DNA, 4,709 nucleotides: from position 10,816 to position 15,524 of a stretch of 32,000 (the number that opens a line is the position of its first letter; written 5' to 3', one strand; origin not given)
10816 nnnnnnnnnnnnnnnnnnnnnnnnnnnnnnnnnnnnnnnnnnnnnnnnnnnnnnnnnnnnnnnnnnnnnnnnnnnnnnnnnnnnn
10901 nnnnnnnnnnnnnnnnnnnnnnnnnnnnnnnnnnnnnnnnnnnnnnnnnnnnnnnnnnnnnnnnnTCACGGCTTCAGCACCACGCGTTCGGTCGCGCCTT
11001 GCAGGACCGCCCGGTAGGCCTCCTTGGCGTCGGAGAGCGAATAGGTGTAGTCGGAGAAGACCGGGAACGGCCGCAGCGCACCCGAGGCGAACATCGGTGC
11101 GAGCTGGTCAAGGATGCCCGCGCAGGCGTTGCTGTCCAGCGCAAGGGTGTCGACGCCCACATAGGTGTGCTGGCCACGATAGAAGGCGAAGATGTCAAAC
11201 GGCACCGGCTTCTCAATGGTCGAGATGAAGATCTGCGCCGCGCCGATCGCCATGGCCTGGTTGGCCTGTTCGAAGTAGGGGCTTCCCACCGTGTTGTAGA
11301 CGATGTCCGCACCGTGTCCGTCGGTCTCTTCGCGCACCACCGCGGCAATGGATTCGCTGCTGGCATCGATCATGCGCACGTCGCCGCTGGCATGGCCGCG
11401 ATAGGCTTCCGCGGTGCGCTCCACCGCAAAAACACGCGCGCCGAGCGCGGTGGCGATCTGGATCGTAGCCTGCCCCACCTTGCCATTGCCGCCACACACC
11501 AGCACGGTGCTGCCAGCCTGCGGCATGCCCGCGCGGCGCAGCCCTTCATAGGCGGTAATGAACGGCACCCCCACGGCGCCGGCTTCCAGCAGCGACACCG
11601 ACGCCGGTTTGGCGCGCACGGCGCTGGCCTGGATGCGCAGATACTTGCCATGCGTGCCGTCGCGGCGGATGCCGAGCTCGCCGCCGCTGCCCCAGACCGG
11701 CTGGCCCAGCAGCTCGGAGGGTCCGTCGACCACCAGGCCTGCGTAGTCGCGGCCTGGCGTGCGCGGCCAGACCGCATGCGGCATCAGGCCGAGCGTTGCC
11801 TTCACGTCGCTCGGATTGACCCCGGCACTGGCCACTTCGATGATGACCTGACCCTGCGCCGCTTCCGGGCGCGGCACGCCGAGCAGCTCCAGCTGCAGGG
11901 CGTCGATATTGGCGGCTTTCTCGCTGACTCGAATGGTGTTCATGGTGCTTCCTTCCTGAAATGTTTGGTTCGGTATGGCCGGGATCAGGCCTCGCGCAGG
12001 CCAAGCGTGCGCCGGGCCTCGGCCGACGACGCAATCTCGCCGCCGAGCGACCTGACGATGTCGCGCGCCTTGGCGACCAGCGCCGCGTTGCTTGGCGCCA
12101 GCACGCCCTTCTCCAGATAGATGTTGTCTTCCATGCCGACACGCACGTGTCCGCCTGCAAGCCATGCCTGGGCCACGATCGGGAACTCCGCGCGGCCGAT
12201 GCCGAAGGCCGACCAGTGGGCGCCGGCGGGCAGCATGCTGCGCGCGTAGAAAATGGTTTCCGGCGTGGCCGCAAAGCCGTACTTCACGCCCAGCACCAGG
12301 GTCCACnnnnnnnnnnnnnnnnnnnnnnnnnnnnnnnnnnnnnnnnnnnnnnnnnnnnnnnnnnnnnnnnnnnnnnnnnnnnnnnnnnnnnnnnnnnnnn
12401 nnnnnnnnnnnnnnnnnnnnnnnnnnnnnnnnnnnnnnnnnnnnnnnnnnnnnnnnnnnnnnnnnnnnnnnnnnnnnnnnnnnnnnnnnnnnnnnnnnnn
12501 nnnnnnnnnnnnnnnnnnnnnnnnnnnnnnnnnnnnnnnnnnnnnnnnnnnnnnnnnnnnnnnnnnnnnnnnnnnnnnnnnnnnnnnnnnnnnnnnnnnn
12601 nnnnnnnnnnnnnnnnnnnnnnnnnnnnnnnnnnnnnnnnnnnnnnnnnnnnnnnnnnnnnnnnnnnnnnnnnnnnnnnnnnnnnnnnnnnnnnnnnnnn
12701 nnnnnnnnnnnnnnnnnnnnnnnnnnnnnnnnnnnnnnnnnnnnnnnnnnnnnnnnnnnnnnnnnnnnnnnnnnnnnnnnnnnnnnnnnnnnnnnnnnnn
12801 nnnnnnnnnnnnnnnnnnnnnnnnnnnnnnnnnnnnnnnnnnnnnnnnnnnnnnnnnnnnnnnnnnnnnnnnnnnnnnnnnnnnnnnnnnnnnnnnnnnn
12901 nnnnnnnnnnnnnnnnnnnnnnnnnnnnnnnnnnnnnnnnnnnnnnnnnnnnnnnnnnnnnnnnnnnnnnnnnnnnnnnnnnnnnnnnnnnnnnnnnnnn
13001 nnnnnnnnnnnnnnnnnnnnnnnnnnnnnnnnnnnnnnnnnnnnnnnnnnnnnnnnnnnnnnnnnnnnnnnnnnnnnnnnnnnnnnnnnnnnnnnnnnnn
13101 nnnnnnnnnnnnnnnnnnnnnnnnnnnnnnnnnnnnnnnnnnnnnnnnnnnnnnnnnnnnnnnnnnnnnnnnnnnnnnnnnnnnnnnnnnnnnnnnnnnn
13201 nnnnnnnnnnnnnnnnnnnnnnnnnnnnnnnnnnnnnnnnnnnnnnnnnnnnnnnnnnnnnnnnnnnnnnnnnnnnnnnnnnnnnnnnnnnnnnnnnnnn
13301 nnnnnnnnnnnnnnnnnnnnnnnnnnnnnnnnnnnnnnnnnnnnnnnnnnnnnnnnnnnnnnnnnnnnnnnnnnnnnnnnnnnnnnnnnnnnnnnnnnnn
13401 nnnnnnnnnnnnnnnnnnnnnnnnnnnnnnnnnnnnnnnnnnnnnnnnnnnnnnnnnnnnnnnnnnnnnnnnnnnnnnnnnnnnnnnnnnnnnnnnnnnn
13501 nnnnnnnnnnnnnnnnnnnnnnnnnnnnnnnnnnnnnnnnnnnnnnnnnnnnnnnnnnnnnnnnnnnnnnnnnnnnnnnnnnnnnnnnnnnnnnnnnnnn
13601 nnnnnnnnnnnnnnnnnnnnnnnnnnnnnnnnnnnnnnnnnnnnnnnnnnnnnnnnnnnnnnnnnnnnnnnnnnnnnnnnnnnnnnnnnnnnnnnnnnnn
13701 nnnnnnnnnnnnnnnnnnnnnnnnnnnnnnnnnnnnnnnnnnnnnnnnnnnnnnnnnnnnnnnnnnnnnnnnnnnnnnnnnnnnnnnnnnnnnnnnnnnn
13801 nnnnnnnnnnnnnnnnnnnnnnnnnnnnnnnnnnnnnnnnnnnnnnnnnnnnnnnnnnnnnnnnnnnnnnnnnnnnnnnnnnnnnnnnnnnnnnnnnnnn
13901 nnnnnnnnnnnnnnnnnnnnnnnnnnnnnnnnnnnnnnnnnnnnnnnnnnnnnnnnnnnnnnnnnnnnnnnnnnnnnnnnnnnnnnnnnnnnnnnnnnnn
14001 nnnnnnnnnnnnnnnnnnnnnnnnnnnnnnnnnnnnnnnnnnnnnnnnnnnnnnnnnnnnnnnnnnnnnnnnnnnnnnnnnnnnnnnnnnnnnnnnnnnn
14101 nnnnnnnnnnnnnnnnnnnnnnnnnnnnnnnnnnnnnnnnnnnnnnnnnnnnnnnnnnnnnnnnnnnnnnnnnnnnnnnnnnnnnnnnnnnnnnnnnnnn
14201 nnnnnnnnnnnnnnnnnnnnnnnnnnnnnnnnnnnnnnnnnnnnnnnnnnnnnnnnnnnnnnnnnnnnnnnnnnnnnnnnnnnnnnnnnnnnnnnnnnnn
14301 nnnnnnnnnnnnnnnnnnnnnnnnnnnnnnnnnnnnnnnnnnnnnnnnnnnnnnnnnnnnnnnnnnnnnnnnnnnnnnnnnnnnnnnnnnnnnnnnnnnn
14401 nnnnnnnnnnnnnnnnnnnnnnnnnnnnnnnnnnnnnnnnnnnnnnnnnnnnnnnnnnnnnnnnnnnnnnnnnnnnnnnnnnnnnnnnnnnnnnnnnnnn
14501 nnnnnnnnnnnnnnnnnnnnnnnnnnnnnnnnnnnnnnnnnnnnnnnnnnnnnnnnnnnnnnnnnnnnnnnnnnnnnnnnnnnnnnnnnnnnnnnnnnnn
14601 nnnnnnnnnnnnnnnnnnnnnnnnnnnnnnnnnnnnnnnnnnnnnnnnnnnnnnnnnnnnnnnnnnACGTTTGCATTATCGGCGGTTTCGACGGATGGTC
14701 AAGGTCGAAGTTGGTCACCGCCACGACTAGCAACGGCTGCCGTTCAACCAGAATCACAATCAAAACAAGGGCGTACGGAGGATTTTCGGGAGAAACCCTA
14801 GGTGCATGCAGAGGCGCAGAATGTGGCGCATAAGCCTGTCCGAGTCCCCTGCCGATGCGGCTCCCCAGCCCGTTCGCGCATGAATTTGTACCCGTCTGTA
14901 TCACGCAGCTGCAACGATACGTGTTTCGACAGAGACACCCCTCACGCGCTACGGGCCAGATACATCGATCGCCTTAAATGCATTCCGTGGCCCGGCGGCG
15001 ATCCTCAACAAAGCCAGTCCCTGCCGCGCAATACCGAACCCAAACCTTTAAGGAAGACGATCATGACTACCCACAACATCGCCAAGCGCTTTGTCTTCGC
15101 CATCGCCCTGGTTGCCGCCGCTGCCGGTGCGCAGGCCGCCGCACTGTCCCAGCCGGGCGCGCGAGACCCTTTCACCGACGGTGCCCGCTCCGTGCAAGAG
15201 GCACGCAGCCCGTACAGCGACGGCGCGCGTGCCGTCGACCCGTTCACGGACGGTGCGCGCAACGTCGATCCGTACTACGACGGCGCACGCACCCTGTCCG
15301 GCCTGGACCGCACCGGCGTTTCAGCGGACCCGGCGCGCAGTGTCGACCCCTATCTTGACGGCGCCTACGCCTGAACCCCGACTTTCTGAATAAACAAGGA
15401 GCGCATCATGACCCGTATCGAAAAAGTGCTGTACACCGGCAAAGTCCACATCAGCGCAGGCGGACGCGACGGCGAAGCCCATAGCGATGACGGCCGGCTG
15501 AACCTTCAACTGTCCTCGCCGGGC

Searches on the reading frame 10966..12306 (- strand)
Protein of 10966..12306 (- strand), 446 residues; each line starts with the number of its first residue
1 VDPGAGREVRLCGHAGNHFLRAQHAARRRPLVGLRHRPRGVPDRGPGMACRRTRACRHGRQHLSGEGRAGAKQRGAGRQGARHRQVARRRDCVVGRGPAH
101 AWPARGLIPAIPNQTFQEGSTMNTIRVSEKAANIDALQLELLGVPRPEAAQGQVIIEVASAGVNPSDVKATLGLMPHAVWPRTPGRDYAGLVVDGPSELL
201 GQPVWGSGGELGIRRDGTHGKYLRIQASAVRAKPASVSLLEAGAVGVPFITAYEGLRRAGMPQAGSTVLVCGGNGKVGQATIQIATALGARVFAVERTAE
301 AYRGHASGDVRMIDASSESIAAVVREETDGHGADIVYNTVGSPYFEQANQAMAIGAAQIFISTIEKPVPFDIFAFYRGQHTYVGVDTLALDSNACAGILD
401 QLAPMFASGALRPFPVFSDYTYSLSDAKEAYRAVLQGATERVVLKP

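Call 42: search_protein_families(library=pfam, proteins=[window:10966-12306:-], max_evalue=0.00001)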
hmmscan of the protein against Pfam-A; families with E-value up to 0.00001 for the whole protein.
window:10966-12306:- (446 aa): 3 families
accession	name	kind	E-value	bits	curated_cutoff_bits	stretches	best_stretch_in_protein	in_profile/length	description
PF00107.32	ADH_zinc_N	-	3.2e-14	53.4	31.8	1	277-389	2-116/129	Zinc-binding dehydrogenase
PF13602.12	ADH_zinc_N_2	-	3.9e-09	38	27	1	314-439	8-128/134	Zinc-binding dehydrogenase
PF08240.17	ADH_N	-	3.5e-07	30.9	23.5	1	151-205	2-61/104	Alcohol dehydrogenase GroES-like domain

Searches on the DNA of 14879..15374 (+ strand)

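Call 27: search_dna_similar(query=window:14879-15070:+, collection=plasmids, mode=distant, max_evalue=0.001, max_rows=60)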
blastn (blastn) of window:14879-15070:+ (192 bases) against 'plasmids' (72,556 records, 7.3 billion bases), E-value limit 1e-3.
Records with a match: 4; places in all: 5; records where one place covers at least 80% of the query: 1.
Best place of each record, by identity: 60-80% 4.
By first word of the organism name: Cupriavidus 3; Ralstonia 1.
By predicted mobility (MOB-suite, as given by PLSDB): non-mobilizable 3; mobilizable 1.
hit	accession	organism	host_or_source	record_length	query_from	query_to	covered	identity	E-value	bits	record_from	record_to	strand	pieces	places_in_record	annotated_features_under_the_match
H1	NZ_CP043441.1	Cupriavidus campinensis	cell culture,soil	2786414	7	189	95%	68.8%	2e-12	79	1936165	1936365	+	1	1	none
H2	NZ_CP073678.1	Cupriavidus sp. KK10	Isolate,A bacterial consortium from ...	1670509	60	188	67%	74.6%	3e-11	76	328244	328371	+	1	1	none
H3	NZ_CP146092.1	Ralstonia sp. RRA.1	-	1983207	68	189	64%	72.2%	1e-9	70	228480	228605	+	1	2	none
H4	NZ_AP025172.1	Cupriavidus sp. P-10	-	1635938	9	112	54%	75.0%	3e-10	72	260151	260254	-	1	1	none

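Call 28: search_dna_similar(query=L013:2637-2840:+, collection=plasmids, mode=distant, max_evalue=0.01, max_rows=60)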
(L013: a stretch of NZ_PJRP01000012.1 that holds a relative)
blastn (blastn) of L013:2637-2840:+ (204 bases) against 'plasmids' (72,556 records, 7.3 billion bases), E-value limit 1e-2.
Records with a match: 6; places in all: 7; records where one place covers at least 80% of the query: 2.
Best place of each record, by identity: 90-95% 1; 60-80% 5.
By first word of the organism name: Cupriavidus 5; Ralstonia 1.
By predicted mobility (MOB-suite, as given by PLSDB): non-mobilizable 4; mobilizable 2.
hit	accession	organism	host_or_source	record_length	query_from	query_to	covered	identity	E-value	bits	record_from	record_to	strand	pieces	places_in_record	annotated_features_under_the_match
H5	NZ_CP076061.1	Cupriavidus sp. EM10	Pure-cultured cell,sewage water sludge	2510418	2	204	100%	94.6%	3e-81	307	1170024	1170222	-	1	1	none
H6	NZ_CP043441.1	Cupriavidus campinensis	cell culture,soil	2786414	6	204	98%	73.8%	3e-24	119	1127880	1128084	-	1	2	none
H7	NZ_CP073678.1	Cupriavidus sp. KK10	Isolate,A bacterial consortium from ...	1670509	2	113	55%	71.7%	8e-6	57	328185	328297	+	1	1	none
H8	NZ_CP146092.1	Ralstonia sp. RRA.1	-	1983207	6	104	49%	79.0%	2e-12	80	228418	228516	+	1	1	none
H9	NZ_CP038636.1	Cupriavidus oxalaticus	whole organism,sewage sludge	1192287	7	108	50%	76.5%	8e-12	77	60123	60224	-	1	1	none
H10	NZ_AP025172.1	Cupriavidus sp. P-10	-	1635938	19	116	48%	73.3%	3e-4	53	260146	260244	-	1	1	none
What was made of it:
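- Tried and rejected: BLAST of the module against PLSDB plasmids to reach C. metallidurans CH34 replicons found only other Cupriavidus/Ralstonia chromids, not CH34 (calls 27, 28).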
